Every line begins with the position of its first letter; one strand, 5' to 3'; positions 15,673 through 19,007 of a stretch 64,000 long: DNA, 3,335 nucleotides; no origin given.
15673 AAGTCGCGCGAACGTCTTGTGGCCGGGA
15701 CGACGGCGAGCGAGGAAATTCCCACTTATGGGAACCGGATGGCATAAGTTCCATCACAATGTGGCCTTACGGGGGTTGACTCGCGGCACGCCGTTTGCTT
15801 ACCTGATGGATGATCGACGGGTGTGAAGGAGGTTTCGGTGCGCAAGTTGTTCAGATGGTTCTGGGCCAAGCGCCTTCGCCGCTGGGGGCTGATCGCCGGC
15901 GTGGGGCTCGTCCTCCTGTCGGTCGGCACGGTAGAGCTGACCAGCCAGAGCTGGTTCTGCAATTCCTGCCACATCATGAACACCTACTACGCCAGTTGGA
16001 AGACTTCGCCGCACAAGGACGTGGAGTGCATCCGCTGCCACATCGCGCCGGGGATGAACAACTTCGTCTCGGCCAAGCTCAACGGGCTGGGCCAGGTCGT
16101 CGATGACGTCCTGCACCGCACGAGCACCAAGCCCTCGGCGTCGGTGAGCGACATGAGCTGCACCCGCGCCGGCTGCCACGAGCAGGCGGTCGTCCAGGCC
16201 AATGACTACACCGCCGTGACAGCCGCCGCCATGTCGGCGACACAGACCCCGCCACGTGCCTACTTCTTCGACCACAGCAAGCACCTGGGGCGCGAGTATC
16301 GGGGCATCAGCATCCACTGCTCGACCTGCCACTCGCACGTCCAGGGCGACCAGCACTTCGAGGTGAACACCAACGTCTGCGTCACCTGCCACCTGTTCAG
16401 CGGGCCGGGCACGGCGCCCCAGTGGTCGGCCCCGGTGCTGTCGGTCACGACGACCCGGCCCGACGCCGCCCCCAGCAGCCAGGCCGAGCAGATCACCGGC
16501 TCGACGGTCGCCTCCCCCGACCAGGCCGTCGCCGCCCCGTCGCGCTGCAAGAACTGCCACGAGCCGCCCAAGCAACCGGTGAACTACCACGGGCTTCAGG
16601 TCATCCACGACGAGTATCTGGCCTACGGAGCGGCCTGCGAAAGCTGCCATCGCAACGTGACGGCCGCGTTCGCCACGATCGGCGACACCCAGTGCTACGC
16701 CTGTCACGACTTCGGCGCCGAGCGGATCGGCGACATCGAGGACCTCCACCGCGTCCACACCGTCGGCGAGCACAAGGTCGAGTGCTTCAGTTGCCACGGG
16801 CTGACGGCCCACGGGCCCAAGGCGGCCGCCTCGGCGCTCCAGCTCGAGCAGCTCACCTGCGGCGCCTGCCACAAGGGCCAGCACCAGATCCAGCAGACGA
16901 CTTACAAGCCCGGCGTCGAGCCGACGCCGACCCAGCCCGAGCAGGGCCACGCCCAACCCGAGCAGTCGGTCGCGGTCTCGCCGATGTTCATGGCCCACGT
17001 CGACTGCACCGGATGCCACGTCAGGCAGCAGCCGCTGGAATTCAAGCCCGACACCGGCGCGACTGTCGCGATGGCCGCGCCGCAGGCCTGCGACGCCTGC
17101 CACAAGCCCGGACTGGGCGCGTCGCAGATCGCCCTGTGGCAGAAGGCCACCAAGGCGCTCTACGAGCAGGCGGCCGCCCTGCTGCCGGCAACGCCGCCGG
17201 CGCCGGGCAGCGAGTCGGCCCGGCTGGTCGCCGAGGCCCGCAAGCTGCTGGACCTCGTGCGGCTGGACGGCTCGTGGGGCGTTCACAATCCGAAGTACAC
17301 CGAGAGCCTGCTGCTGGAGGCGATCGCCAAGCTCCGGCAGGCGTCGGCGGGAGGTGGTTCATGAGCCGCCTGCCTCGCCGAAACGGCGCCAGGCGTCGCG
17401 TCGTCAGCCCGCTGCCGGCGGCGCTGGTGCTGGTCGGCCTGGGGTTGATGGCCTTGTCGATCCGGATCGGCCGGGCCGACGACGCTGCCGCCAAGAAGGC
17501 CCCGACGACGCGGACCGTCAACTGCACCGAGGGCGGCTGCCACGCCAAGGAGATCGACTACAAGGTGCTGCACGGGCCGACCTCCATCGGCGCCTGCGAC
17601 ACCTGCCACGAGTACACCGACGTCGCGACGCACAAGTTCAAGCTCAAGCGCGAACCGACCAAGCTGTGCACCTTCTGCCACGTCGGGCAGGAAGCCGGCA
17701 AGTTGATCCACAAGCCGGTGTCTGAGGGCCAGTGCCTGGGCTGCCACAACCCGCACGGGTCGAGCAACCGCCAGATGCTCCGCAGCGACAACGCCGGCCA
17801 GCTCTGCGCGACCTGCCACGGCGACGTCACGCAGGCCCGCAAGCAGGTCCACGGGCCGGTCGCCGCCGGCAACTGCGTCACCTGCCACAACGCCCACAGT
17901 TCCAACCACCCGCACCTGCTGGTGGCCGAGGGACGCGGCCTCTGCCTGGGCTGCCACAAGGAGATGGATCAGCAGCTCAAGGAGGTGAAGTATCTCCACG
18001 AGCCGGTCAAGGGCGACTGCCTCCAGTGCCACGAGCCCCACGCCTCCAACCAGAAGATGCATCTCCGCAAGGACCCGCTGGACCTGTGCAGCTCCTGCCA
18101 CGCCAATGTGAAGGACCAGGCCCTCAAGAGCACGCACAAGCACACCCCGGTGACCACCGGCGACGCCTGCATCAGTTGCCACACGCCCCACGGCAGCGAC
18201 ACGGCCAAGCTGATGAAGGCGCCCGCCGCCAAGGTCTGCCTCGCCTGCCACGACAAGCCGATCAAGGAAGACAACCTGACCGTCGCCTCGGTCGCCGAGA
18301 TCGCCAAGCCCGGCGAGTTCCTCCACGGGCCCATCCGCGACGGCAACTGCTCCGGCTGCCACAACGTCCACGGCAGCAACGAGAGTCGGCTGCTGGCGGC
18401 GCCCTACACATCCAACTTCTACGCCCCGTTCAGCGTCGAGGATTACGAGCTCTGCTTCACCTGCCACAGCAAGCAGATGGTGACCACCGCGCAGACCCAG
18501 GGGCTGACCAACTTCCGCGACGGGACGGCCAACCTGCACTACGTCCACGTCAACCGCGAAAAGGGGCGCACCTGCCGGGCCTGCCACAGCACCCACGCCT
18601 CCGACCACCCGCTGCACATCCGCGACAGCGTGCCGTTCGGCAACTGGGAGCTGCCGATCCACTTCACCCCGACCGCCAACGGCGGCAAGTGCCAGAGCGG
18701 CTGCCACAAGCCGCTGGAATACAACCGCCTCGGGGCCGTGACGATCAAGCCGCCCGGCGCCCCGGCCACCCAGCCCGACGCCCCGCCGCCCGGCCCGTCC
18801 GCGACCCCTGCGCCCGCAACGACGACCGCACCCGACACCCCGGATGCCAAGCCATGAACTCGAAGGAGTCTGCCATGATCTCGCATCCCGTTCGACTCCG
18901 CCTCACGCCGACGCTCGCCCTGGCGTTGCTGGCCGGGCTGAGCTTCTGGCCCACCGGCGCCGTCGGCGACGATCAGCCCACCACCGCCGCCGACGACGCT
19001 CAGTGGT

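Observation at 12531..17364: Unusual bc-type complex: Rieske + split cytochrome b6/subunit IV + membrane pentaheme + NapC/NrfH-like 12-heme, under its own sigma-54 promoter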

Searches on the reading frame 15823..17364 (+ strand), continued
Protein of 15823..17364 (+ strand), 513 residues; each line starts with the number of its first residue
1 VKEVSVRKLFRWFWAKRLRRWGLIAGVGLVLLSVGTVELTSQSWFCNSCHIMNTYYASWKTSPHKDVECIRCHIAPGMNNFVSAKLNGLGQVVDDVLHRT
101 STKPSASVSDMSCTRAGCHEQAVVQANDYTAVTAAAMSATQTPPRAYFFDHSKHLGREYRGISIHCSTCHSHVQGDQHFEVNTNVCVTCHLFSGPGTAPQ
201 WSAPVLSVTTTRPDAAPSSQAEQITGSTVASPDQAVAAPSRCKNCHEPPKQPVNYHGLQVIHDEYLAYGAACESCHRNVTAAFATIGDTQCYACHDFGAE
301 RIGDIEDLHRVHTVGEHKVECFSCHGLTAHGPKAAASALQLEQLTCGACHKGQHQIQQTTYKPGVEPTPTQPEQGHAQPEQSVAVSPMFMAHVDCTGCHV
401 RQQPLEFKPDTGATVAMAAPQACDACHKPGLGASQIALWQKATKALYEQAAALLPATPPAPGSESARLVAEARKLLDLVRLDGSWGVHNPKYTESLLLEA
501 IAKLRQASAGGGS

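Call 33: find_encoding_contigs(protein=P0171, flank=10000, max_places=1)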
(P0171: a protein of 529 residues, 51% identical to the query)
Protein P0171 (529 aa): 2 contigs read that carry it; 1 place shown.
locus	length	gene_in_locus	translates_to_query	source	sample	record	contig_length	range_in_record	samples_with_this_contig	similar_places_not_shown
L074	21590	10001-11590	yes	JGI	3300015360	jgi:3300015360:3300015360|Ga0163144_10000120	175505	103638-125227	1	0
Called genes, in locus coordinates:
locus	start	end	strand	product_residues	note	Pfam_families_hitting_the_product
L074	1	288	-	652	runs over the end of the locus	PF05140:ResB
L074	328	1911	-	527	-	PF13435:Cytochrome_C554 (faint), PF14522:Cytochrome_C7 (faint), PF09699:Paired_CXXCH_1 (faint), PF14537:Cytochrom_c3_2 (weak), PF13447:Multi-haem_cyto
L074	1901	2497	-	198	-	PF09699:Paired_CXXCH_1 (faint)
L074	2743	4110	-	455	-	PF00512:HisKA, PF02518:HATPase_c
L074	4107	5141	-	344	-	PF00672:HAMP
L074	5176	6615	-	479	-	PF00072:Response_reg, PF00158:Sigma54_activat, PF14532:Sigma54_activ_2, PF07724:AAA_2 (weak), PF07728:AAA_5, PF25601:AAA_lid_14, PF02954:HTH_8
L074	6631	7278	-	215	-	-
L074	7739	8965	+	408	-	PF14522:Cytochrome_C7 (faint), PF09699:Paired_CXXCH_1, PF14537:Cytochrom_c3_2 (weak), PF09699:Paired_CXXCH_1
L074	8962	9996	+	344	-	PF00578:AhpC-TSA (weak), PF08534:Redoxin (faint), PF13424:TPR_12 (faint), PF00515:TPR_1 (faint), PF07719:TPR_2 (faint), PF23914:TPR_CcmH_CycH, PF13432:TPR_16, PF14559:TPR_19 (weak), +2 more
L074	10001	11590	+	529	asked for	PF03264:Cytochrom_NNT, PF14537:Cytochrom_c3_2 (faint), PF14522:Cytochrome_C7 (weak), PF22113:Mtrc-MtrF_II-IV_dom (weak)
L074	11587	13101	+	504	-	PF09699:Paired_CXXCH_1 (weak), PF14522:Cytochrome_C7 (faint), PF09699:Paired_CXXCH_1, PF14537:Cytochrom_c3_2 (weak), PF09699:Paired_CXXCH_1, PF22113:Mtrc-MtrF_II-IV_dom, PF09699:Paired_CXXCH_1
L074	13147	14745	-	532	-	PF14522:Cytochrome_C7 (faint), PF14537:Cytochrom_c3_2 (faint), PF09699:Paired_CXXCH_1 (weak)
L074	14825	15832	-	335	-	PF08450:SGL (faint), PF25021:TEN_NHL (faint), PF17170:DUF5128, PF01436:NHL (weak), PF06739:SBBP (faint), PF17170:DUF5128 (weak)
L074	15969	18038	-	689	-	-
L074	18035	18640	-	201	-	PF14522:Cytochrome_C7 (faint), PF09699:Paired_CXXCH_1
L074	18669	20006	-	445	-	PF01436:NHL (faint), PF08450:SGL (faint), PF17170:DUF5128 (faint), PF25021:TEN_NHL (faint)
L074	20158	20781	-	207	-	PF09699:Paired_CXXCH_1 (weak)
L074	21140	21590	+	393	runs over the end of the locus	-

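Call 40: search_solved_structures(query=window:15823-17364:+, max_evalue=1, show_alignments=3)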
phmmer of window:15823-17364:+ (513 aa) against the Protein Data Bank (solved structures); distinct sequences matched with E-value up to 1: 7.
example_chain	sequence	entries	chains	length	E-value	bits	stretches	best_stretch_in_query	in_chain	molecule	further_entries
2j7a_C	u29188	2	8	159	3.3e-05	26.3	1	27-78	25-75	CYTOCHROME C QUINOL DEHYDROGENASE NRFH | NAPC/NIRT CYTOCHROME C FAMILY PROTEIN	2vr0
4rkm_A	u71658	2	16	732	0.00044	22.6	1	459-507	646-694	MccA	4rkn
1czj_A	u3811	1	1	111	0.0046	19.2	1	269-349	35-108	CYTOCHROME C3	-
1aqe_A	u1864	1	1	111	0.0078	18.5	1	269-349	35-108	CYTOCHROME C3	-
8hn3_A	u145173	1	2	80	0.2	13.8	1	284-348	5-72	Cytochrome c-556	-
3h33_A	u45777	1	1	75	0.22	13.7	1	237-299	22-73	Cytochrome c7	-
1bvb_A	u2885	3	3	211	0.3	13.2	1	345-431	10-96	CYTOCHROME C-554 | CYTOCHROME C554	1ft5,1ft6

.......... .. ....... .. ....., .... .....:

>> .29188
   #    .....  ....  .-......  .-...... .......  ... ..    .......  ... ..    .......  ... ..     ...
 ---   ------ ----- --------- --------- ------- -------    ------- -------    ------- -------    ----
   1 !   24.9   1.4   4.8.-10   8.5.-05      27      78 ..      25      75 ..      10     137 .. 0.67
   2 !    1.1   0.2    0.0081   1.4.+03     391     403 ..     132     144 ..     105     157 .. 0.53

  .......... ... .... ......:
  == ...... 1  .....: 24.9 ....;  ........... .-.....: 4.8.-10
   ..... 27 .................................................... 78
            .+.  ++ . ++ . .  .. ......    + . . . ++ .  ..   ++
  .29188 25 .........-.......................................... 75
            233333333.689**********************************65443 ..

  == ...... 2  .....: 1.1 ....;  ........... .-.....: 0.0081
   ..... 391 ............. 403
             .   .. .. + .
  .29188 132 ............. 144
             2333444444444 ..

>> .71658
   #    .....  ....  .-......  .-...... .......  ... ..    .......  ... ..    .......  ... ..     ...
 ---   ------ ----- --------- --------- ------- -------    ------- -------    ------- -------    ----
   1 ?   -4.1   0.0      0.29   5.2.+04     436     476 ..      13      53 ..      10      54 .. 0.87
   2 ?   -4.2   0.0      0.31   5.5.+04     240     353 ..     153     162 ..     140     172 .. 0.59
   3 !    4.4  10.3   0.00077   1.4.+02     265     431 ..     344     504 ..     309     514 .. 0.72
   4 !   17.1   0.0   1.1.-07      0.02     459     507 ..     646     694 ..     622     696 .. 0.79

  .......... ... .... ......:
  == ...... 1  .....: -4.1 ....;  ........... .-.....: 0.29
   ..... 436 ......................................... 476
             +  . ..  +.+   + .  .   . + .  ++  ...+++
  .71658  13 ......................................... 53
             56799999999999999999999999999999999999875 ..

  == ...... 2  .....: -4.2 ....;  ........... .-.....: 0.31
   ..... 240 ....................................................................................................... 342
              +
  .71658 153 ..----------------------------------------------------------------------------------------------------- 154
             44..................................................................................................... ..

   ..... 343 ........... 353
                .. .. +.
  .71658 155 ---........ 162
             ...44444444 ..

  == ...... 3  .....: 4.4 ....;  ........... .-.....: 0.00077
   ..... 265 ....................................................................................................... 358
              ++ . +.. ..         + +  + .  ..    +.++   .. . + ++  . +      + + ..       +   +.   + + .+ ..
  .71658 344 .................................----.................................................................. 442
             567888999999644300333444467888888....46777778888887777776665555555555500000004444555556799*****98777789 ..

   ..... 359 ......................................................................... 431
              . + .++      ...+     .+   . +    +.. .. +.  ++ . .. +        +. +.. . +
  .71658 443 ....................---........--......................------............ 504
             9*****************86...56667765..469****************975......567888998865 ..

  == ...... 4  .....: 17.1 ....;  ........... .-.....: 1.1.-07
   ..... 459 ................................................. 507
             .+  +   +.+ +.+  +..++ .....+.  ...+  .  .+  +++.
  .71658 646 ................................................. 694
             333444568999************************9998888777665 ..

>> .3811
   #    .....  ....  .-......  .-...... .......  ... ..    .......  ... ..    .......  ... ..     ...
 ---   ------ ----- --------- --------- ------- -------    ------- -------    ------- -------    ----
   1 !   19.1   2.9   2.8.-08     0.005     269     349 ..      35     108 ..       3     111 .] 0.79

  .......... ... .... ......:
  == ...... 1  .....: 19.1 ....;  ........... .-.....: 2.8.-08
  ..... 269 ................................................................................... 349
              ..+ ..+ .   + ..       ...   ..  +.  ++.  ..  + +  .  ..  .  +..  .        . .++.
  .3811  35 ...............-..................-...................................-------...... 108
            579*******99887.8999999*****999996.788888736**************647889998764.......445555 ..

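Call 52: predict_structure(alignment_id=A2)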
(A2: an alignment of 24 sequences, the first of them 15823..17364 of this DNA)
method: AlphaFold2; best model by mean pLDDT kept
length: 513 residues; sequences in the alignment: 24
mean_pLDDT: 53.4   pTM: 0.36
mean pLDDT of the five models: 53.4, 52.4, 52.3, 51.1, 50.3
residues with pLDDT >= 90: 46; 70-90: 76; 50-70: 101; < 50: 290
segments of 3 or more residues with pLDDT < 50: 49-52, 62-64, 72-74, 89-119, 127-233, 256-258, 270-399
pLDDT, mean of each block of 10 residues (from residue 1): 67 84 86 70 54 52 52 52 55 43 34 45 49 42 36 43 38 30 33 34 28 32 32 58 63 61 63 33 40 37 43 40 36 41 42 37 36 33 29 36 65 65 68 79 93 95 95 92 72 87 93 51
secondary structure, 60 per line:
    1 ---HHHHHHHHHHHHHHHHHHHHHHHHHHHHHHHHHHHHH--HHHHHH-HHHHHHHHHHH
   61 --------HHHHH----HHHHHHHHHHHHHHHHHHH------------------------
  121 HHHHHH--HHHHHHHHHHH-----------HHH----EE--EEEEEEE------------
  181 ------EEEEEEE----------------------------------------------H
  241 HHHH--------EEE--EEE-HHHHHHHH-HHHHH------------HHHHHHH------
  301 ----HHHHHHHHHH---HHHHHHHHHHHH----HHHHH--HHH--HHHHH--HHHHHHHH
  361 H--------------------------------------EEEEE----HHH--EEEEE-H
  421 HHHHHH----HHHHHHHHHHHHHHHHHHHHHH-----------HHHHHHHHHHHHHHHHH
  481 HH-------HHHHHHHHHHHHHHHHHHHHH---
elements in order: H4-40 H43-48 H50-60 H69-73 H78-96 H121-126 H129-139 E162-168 E187-193 H240-244 E253-255 E258-260 H262-269 H271-275 H288-294 H305-314 H318-329 H334-338 H346-350 H353-361 E400-404 E414-418 H420-426 H431-452 H464-482 H490-510

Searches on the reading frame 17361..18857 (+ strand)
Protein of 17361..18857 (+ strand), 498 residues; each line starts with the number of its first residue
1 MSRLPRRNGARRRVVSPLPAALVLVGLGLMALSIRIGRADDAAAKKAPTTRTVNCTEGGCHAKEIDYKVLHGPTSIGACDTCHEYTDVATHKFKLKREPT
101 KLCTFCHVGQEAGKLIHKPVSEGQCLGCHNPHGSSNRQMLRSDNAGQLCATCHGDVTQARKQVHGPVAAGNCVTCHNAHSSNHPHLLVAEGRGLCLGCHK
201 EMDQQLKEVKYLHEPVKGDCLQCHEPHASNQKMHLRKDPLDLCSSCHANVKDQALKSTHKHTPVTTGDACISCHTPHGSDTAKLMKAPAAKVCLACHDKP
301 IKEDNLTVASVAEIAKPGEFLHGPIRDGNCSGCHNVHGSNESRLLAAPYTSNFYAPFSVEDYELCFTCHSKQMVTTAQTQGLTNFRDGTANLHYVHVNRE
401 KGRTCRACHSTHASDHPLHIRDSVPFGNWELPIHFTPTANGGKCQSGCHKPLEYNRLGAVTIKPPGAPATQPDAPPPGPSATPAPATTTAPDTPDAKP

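Call 6: search_protein_families(library=pfam, proteins=[window:17361-18857:+], max_evalue=0.01)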
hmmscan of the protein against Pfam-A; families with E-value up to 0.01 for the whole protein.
window:17361-18857:+ (498 aa): 5 families
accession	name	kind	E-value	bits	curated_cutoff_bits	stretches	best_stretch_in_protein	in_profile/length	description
PF09699.15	Paired_CXXCH_1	-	5.7e-69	228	20.6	6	164-203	1-40/41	Doubled CXXCH motif (Paired_CXXCH_1)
PF14537.11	Cytochrom_c3_2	-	1.5e-13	51.4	25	3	269-341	8-71/79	Cytochrome c3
PF14522.11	Cytochrome_C7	-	4.5e-12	46.1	24.8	1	121-177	12-67/67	Cytochrome c7 and related cytochrome c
PF22113.1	Mtrc-MtrF_II-IV_dom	-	8e-12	45.5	30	1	242-413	8-167/176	Outer membrane cytochrome MtrC/MtrF-like, domains II/IV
PF02085.21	Cytochrom_CIII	-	0.00031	21.5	22.9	0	209-297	21-101/101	Class III cytochrome C family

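Call 7: search_protein_families(library=ncbifam, proteins=[window:17361-18857:+], max_evalue=0.01)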
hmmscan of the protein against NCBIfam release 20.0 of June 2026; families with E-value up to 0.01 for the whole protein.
window:17361-18857:+ (498 aa): 5 families
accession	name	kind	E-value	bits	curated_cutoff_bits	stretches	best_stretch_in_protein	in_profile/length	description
TIGR01905.1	paired_CXXCH_1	subfamily_domain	3.4e-62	206.1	25.2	6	164-203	1-40/41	doubled CXXCH domain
TIGR03508.1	decahem_SO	subfamily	1.6e-42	145.8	192.2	4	59-204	75-224/258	DmsE family decaheme c-type cytochrome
NF041028.1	decahem_GSU2203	exception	9.9e-32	110.4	325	2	141-300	96-255/317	GSU2203 family decaheme c-type cytochrome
NF045722.1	c3_cytochr_TmcA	equivalog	0.0025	17.6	114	1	102-172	59-123/125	acidic tetraheme cytochrome c3 TmcA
TIGR03153.1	cytochr_NrfH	equivalog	0.0084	16.2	134.2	1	92-201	20-135/138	cytochrome c nitrite reductase small subunit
